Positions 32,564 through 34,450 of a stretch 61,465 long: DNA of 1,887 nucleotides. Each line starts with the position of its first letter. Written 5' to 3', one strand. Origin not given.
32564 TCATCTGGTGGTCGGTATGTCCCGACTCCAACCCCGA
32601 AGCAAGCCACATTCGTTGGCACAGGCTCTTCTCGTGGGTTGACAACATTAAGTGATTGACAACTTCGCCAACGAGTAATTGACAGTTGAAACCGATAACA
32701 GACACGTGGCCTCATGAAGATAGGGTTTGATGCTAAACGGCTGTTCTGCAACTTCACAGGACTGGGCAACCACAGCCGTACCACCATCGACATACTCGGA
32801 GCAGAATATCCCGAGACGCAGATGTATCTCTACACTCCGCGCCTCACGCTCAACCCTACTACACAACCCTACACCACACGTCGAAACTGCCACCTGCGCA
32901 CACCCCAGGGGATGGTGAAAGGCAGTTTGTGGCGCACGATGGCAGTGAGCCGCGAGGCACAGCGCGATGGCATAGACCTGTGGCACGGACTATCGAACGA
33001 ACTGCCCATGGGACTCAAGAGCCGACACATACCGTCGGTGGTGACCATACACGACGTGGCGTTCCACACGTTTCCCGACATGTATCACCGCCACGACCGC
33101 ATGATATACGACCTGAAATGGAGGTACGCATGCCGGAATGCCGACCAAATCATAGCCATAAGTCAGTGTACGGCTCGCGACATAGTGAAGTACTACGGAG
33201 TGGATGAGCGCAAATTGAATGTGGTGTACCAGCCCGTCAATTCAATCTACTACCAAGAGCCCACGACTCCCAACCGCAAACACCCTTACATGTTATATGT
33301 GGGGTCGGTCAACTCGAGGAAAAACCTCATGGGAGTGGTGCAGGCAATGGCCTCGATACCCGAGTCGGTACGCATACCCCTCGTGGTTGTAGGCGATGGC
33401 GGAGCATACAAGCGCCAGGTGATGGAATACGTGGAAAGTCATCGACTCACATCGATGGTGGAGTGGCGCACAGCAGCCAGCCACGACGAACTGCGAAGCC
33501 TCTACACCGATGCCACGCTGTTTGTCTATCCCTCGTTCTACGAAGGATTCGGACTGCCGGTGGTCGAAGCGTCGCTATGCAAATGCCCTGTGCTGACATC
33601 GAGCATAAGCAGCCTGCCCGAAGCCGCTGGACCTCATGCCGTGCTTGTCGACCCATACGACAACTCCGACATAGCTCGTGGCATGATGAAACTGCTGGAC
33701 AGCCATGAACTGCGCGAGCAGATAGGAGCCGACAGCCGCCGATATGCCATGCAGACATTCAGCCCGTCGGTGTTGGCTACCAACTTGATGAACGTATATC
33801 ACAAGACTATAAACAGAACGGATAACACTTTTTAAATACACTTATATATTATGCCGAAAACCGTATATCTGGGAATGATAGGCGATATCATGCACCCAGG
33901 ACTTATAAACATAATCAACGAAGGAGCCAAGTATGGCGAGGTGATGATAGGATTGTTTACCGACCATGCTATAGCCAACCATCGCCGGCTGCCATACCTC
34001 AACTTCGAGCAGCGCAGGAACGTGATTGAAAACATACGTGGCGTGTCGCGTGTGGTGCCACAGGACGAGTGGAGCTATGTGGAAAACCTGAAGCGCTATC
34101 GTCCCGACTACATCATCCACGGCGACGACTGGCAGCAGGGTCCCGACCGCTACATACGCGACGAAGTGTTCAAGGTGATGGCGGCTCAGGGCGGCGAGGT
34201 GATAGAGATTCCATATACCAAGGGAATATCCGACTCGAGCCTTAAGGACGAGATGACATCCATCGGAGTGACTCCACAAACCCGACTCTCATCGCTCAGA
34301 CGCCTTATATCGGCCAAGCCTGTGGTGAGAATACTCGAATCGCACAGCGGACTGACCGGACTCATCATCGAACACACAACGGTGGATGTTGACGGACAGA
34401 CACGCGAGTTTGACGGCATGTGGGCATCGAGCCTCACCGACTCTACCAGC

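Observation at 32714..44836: LPS-core-like glycan locus with a complete 2-aminoethylphosphonate synthesis and transfer module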

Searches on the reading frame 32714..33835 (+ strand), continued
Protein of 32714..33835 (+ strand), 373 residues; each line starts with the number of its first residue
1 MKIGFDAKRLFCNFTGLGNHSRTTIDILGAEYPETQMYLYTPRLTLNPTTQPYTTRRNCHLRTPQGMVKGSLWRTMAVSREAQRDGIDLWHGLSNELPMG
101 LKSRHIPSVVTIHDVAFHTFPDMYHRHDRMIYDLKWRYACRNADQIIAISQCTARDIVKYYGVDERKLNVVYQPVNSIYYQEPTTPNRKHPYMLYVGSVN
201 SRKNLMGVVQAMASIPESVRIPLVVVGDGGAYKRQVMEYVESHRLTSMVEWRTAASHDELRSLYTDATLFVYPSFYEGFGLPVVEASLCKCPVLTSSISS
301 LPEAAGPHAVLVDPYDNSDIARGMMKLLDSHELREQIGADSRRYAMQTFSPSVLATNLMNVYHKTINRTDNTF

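Call 31: search_protein_families(library=pfam, proteins=[L019:5893-9828:-, L021:9179-9889:+, L031:6782-7387:+, L031:7384-8409:+, L038:11262-13889:+, L038:7068-8288:+, L014:11168-12100:+, L020:14161-15075:+, L041:17420-18322:-, L016:9210-10004:+], max_evalue=0.0001)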
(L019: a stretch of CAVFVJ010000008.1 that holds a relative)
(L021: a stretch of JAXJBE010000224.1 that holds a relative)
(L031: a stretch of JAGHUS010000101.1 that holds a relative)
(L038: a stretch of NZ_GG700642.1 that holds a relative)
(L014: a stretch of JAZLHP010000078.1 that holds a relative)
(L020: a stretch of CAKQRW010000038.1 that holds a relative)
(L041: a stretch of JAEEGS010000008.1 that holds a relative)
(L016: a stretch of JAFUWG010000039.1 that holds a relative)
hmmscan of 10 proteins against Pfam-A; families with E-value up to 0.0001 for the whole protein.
L019:5893-9828:- (1311 aa): 7 families
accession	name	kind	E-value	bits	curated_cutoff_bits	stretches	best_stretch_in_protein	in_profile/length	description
PF02518.31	HATPase_c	-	7.9e-24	84.7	26.4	1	919-1027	2-109/111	Histidine kinase-, DNA gyrase B-, and HSP90-like ATPase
PF00072.30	Response_reg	-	1.2e-23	83.8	30.2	1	1068-1176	2-109/111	Response regulator receiver domain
PF07494.17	Reg_prop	-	2e-21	73.8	20.4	0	83-102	5-24/24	Two component regulator propeller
PF12833.13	HTH_18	-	5.5e-18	65.5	33.6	1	1234-1310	1-77/80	Helix-turn-helix domain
PF07495.19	Y_Y_Y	-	2.8e-13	50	26.6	1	702-759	7-63/65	Y_Y_Y domain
PF00512.31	HisKA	-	1.7e-10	41.2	26.9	1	813-870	6-65/66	His Kinase A (phospho-acceptor) domain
PF08450.18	SGL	-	5.6e-05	23.3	26.3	0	131-179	190-243/246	SMP-30/Gluconolactonase/LRE-like region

L021:9179-9889:+ (236 aa): 1 family
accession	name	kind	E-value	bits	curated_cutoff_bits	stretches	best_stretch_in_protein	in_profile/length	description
PF14063.11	DUF4254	-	2.5e-65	219.1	27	1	74-216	2-144/144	Protein of unknown function (DUF4254)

L031:6782-7387:+ (201 aa): 1 family
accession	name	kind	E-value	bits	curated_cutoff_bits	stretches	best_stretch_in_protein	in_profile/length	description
PF14063.11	DUF4254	-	5.4e-65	218.1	27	1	41-181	4-144/144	Protein of unknown function (DUF4254)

L031:7384-8409:+ (341 aa): 1 family
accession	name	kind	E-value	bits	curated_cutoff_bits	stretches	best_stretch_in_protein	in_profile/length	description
PF01075.23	Glyco_transf_9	-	4.9e-17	62.5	22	1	120-311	49-236/247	Glycosyltransferase family 9 (heptosyltransferase)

L038:11262-13889:+ (875 aa): 1 family
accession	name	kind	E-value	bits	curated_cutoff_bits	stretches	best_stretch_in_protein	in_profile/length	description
PF09586.16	YfhO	-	4.4e-11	42.3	28.5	1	768-842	755-830/835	Bacterial membrane protein YfhO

L038:7068-8288:+ (406 aa): 2 families
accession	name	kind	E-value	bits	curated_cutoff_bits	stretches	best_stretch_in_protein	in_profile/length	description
PF02113.21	Peptidase_S13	-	7e-80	269.4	22.8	2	196-399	234-437/444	D-Ala-D-Ala carboxypeptidase 3 (S13) family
PF13354.11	Beta-lactamase2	-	1.6e-05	24.8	22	0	233-382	73-213/214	Beta-lactamase enzyme family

L014:11168-12100:+ (310 aa): 1 family
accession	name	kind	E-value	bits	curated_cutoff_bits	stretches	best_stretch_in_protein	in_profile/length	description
PF03279.18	Lip_A_acyltrans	-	1.5e-37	129.9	22.3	1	6-285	19-295/295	Bacterial lipid A biosynthesis acyltransferase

L020:14161-15075:+ (304 aa): 3 families
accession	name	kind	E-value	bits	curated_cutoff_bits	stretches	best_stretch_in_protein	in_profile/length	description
PF00535.33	Glycos_transf_2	-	3.1e-20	73.2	23.3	1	6-177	1-164/168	Glycosyl transferase family 2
PF10111.15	Glyco_tranf_2_2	-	1.3e-06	28.6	27.3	1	6-193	1-192/276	Glycosyltransferase like family 2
PF13641.12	Glyco_tranf_2_3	-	7.4e-05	23.3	27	0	5-117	3-117/230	Glycosyltransferase like family 2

L041:17420-18322:- (300 aa): 5 families
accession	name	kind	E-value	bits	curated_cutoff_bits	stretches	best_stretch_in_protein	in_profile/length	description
PF00535.33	Glycos_transf_2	-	7.5e-21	75.2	23.3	1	4-185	1-167/168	Glycosyl transferase family 2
PF13641.12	Glyco_tranf_2_3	-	3.3e-10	40.8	27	1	3-234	3-223/230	Glycosyltransferase like family 2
PF10111.15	Glyco_tranf_2_2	-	3.7e-07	30.4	27.3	1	18-222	17-215/276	Glycosyltransferase like family 2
PF13632.12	Glyco_trans_2_3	-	4e-06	27.2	27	1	86-236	4-134/198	Glycosyl transferase family group 2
PF13506.12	Glyco_transf_21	-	5e-05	23.3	21.7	0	74-219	24-151/174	Glycosyl transferase family 21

L016:9210-10004:+ (264 aa): 1 family
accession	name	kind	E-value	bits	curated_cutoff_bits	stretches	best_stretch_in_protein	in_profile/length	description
PF14063.11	DUF4254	-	8.9e-65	217.4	27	1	102-244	2-144/144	Protein of unknown function (DUF4254)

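Call 43: find_encoding_contigs(protein=window:32714-33835:+, flank=10000, max_places=10)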
Protein window:32714-33835:+ (373 aa): 6 contigs read that carry it; 6 places shown.
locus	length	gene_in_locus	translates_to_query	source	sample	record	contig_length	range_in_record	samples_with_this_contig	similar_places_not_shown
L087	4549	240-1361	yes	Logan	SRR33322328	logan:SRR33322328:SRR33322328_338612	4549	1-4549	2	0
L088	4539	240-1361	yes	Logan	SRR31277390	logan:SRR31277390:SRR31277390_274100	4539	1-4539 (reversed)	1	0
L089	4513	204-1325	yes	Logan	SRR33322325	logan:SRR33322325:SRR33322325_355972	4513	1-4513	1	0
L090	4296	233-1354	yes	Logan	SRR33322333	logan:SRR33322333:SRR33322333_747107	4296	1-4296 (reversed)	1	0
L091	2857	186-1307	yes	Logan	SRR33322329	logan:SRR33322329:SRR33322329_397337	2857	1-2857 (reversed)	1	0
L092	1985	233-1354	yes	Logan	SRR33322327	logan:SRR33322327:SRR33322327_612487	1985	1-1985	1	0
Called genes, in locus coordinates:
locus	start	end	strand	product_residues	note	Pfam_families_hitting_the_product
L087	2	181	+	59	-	?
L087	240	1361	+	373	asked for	PF13439:Glyco_transf_4, PF13579:Glyco_trans_4_4 (weak), PF20706:GT4-conflict, PF00534:Glycos_transf_1, PF13692:Glyco_trans_1_4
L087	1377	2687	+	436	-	PF01467:CTP_transf_like, PF13714:PEP_mutase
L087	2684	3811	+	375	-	PF02776:TPP_enzyme_N, PF02775:TPP_enzyme_C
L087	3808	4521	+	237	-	PF00483:NTP_transferase, PF12804:NTP_transf_3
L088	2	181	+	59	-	?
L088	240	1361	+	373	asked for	PF13439:Glyco_transf_4, PF13579:Glyco_trans_4_4 (weak), PF20706:GT4-conflict, PF00534:Glycos_transf_1, PF13692:Glyco_trans_1_4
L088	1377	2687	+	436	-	PF01467:CTP_transf_like, PF13714:PEP_mutase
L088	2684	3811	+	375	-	PF02776:TPP_enzyme_N, PF02775:TPP_enzyme_C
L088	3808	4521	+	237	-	PF00483:NTP_transferase, PF12804:NTP_transf_3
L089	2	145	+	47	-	?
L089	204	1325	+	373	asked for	PF13439:Glyco_transf_4, PF13579:Glyco_trans_4_4 (weak), PF20706:GT4-conflict, PF00534:Glycos_transf_1, PF13692:Glyco_trans_1_4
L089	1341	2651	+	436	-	PF01467:CTP_transf_like, PF13714:PEP_mutase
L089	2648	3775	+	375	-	PF02776:TPP_enzyme_N, PF02775:TPP_enzyme_C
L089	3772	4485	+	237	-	PF00483:NTP_transferase, PF12804:NTP_transf_3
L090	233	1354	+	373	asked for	PF13439:Glyco_transf_4, PF13579:Glyco_trans_4_4 (weak), PF20706:GT4-conflict, PF00534:Glycos_transf_1, PF13692:Glyco_trans_1_4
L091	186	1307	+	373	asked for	PF13439:Glyco_transf_4, PF13579:Glyco_trans_4_4 (weak), PF20706:GT4-conflict, PF00534:Glycos_transf_1, PF13692:Glyco_trans_1_4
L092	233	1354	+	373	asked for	PF13439:Glyco_transf_4, PF13579:Glyco_trans_4_4 (weak), PF20706:GT4-conflict, PF00534:Glycos_transf_1, PF13692:Glyco_trans_1_4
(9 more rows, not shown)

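Call 50: search_solved_structures(query=L025:11161-12195:+, max_evalue=1e-10)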
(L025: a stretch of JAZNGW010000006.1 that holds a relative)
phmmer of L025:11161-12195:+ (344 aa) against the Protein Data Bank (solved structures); distinct sequences matched with E-value up to 1e-10: 24.
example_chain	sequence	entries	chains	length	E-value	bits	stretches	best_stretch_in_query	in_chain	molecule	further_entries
8bj1_A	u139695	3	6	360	1.7e-28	102.9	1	4-341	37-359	histidinol-phosphate aminotransferase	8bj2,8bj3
8bj4_A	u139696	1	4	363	1.7e-28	102.9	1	4-341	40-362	histidinol-phosphate aminotransferase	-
3ffh_A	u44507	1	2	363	3.1e-27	98.7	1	31-339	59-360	Histidinol-phosphate aminotransferase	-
6oux_A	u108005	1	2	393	1.7e-23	86.5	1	39-338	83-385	Threonine phosphate decarboxylase-like enzyme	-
3hdo_A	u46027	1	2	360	2.7e-21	79.2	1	4-341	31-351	Histidinol-phosphate aminotransferase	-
3get_A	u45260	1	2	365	2.6e-20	76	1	36-330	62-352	Histidinol-phosphate aminotransferase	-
3euc_A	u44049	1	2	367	1.3e-18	70.4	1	43-332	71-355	Histidinol-phosphate aminotransferase 2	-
3ly1_A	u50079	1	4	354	2.7e-18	69.4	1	46-340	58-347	Putative histidinol-phosphate aminotransferase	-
4wbt_A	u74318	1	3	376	3.8e-17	65.6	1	134-330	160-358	Probable histidinol-phosphate aminotransferase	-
1fg3_A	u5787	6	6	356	4.4e-17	65.4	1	41-339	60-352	HISTIDINOL PHOSPHATE AMINOTRANSFERASE | HISTIDINOL-PHOSPHATE AMINOTRANSFERASE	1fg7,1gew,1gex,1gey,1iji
7szp_A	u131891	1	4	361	7.8e-17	64.5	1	47-338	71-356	Histidinol-phosphate aminotransferase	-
4r2n_A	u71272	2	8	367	3.6e-16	62.3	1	134-332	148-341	Putative phenylalanine aminotransferase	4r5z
9t0w_A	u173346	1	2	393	5.2e-16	61.8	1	63-342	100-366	Histidinol-phosphate aminotransferase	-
4r8d_A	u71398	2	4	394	5.2e-16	61.8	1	63-342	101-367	Histidinol-phosphate aminotransferase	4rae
3cq5_A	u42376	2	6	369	3.2e-15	59.3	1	106-339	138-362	Histidinol-phosphate aminotransferase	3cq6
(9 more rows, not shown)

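Call 51: search_solved_structures(query=L025:12192-12923:+, max_evalue=0.00001)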
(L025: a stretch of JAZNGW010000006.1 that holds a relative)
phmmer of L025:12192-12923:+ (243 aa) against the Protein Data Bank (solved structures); distinct sequences matched with E-value up to 0.00001: 10.
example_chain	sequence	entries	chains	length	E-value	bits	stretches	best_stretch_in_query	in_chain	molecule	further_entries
1jyk_A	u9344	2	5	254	4.1e-22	82.4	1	1-110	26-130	CTP:phosphocholine Cytidylyltransferase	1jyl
6pd1_A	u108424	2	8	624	8.7e-17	64.9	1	2-177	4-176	Nucleotidyl transferase/aminotransferase, class V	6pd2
8hhd_A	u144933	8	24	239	2e-09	40.8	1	1-75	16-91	Nucleotidyl transferase | N-acetylmuramate alpha-1-phosphate uridylyltransferase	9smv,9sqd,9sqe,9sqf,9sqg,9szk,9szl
2xme_A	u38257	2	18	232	2.1e-09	40.8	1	1-163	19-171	CTP-INOSITOL-1-PHOSPHATE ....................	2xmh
4mnd_A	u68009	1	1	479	1.1e-08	38.4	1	1-163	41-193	CTP L-myo-inositol-1-phosphate cytidylyltransferase/CDP-L-myo-inositol myo-inositolphospho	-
8yre_D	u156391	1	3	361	3.9e-08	36.6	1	1-151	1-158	Mannose-1-phosphate guanylyltransferase 1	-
4jd0_A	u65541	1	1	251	4.1e-08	36.5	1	2-124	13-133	Nucleotidyl transferase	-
7x8j_A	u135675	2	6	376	4.2e-08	36.5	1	1-151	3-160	Mannose-1-phosphate guanylyltransferase 1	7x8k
4y7t_A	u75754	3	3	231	2.6e-07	33.9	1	1-75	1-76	Nucleotidyl transferase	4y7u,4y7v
7d72_K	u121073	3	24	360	2.9e-07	33.7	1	1-119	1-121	Mannose-1-phosphate guanyltransferase beta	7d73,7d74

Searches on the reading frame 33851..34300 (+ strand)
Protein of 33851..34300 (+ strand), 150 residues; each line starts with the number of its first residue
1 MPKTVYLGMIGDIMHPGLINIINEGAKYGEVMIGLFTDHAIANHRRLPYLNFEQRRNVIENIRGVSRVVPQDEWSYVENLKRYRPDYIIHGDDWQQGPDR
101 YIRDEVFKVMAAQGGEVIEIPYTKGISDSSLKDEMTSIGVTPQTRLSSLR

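Call 38: search_solved_structures(query=window:33851-34300:+, max_evalue=0.01, show_alignments=3)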
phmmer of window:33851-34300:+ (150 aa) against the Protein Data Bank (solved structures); distinct sequences matched with E-value up to 0.01: 11.
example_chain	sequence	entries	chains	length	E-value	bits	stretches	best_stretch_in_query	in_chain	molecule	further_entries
5x3d_A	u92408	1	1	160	1e-44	155.4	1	4-133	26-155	Phosphoenolpyruvate phosphomutase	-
3elb_A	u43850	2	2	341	5.7e-13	52.3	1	11-135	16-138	Ethanolamine-phosphate cytidylyltransferase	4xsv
1coz_A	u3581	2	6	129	2.5e-11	46.9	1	4-136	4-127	PROTEIN (GLYCEROL-3-PHOSPHATE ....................) | glycerol-3-phosphate cytidylyltransferase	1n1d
2b7l_A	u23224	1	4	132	1.8e-10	44.2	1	11-135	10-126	glycerol-3-phosphate cytidylyltransferase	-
3glv_A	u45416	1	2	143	0.00027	24.1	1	10-95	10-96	Lipopolysaccharide core biosynthesis protein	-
3hl4_A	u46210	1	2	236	0.0016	21.6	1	2-131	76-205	Choline-phosphate cytidylyltransferase A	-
4mvc_A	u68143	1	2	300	0.0027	20.9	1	2-130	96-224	Choline-phosphate cytidylyltransferase A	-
4mvd_B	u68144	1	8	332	0.0032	20.6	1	2-130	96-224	Choline-phosphate cytidylyltransferase A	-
9hsm_A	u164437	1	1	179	0.0045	20.2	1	5-93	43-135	choline-phosphate cytidylyltransferase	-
9hsg_A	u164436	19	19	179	0.0045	20.1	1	5-93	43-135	choline-phosphate cytidylyltransferase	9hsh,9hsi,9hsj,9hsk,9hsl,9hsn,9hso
4zcp_A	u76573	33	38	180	0.0046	20.1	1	5-93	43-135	Cholinephosphate cytidylyltransferase | Choline-phosphate cytidylyltransferase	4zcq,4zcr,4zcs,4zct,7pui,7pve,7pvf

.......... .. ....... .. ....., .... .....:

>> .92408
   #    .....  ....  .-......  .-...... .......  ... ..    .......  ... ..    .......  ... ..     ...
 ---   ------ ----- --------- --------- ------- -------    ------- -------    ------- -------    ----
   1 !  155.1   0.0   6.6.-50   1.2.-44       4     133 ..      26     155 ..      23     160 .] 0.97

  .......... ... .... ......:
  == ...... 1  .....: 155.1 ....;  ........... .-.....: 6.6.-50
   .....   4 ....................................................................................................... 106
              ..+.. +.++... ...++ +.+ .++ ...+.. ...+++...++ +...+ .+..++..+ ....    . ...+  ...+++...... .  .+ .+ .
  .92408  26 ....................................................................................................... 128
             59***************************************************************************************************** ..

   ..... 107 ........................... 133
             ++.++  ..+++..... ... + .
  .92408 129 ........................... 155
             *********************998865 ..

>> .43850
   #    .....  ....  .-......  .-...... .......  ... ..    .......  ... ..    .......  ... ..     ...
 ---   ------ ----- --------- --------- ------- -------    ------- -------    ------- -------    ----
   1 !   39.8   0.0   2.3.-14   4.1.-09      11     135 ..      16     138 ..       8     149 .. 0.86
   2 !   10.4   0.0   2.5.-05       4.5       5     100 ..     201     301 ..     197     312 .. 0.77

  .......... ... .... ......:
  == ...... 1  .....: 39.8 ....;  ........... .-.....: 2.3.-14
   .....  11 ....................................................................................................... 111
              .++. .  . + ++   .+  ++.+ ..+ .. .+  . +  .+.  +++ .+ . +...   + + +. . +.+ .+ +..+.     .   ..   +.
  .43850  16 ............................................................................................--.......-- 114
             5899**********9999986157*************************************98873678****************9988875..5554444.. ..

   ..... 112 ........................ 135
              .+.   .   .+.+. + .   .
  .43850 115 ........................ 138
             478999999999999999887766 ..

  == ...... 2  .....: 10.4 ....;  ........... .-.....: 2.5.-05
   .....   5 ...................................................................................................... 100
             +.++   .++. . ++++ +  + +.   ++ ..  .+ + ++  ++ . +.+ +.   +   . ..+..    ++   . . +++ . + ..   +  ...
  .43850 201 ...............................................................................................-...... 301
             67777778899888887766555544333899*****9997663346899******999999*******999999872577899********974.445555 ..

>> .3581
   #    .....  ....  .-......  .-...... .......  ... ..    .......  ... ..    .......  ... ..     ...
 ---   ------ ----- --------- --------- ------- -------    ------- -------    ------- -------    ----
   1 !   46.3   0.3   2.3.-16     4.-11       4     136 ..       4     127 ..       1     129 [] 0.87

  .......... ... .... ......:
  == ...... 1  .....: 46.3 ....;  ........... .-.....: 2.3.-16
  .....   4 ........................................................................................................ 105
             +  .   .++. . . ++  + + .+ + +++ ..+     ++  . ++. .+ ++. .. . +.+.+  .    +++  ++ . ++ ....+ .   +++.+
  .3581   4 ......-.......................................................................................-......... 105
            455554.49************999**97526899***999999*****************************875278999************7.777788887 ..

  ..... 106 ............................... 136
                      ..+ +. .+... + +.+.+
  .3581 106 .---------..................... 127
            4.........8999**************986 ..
